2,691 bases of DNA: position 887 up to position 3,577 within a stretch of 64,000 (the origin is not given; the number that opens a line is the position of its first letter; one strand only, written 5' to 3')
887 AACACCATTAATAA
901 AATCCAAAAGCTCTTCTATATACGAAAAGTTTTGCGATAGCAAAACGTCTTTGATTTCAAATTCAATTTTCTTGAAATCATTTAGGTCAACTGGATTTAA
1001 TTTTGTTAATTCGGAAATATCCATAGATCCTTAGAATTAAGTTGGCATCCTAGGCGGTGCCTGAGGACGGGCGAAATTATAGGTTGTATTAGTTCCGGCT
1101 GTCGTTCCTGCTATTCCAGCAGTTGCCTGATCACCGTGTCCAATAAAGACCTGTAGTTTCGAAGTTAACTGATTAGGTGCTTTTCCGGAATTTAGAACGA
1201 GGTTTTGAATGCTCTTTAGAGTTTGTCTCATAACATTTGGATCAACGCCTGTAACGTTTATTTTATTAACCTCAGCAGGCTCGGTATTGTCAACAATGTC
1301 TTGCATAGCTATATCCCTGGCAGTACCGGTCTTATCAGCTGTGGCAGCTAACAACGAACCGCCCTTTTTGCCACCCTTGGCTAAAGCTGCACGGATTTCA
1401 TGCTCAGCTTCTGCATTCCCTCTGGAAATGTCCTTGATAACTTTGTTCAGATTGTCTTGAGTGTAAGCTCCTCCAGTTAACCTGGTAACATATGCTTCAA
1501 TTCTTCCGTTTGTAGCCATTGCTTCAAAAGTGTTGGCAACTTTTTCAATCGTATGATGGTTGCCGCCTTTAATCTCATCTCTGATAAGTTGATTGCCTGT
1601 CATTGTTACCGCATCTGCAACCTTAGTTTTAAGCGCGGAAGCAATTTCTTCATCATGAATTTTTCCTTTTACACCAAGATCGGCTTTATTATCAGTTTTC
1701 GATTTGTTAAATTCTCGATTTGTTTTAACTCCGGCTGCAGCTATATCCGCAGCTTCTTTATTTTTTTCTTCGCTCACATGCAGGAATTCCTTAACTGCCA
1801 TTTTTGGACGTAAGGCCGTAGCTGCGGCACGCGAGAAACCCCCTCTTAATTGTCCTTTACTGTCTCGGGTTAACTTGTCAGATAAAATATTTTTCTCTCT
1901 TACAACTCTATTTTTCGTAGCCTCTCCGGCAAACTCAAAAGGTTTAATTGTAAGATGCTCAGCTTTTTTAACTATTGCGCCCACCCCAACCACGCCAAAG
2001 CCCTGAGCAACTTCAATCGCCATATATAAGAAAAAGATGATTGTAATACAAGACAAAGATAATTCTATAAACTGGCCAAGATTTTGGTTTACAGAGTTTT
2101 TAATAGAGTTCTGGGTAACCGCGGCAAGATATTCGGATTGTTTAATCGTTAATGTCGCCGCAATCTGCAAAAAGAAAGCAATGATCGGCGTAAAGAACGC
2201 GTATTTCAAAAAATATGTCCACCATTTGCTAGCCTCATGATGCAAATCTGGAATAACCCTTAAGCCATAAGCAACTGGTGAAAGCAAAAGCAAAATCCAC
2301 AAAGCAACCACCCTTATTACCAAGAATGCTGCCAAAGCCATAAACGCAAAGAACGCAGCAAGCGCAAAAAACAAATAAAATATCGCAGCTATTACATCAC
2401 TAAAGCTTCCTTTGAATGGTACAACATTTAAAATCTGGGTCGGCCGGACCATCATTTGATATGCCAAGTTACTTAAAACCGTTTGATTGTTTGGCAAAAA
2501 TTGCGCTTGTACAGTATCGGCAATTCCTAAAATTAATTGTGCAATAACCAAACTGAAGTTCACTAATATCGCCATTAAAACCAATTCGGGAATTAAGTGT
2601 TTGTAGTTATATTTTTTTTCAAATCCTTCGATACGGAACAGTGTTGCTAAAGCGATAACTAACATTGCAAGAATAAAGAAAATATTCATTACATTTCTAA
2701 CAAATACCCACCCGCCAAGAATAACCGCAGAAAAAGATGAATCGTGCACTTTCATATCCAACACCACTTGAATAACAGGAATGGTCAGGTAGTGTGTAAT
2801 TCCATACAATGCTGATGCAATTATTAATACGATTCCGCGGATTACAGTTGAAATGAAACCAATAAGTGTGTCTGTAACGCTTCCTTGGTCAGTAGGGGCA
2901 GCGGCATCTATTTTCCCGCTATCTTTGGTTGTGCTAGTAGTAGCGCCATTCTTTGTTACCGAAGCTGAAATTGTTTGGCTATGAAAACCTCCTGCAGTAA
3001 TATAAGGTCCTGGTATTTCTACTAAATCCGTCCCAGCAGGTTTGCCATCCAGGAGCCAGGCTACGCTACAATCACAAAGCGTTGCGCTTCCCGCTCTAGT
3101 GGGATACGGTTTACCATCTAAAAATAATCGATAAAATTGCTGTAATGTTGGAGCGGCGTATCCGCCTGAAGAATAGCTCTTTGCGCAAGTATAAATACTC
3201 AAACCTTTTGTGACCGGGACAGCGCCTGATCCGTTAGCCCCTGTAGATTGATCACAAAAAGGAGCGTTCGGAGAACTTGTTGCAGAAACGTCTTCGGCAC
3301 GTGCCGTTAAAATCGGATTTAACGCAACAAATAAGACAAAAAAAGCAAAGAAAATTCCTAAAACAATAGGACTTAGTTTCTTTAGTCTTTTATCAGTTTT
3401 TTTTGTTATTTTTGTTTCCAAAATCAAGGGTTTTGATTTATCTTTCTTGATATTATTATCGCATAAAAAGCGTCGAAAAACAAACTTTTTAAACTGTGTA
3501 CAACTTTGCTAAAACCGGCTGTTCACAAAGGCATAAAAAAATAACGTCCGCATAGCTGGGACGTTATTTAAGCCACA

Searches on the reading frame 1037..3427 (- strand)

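Call 80: search_protein_families(library=pfam, proteins=[window:1037-3427:-], max_evalue=0.00001)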
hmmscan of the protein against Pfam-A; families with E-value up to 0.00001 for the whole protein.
window:1037-3427:- (796 aa): 1 family
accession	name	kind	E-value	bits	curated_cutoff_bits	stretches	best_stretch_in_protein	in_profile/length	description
PF04610.19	TrbL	-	2.8e-06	27.7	25.9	1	289-469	42-214/215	TrbL/VirB6 plasmid conjugal transfer protein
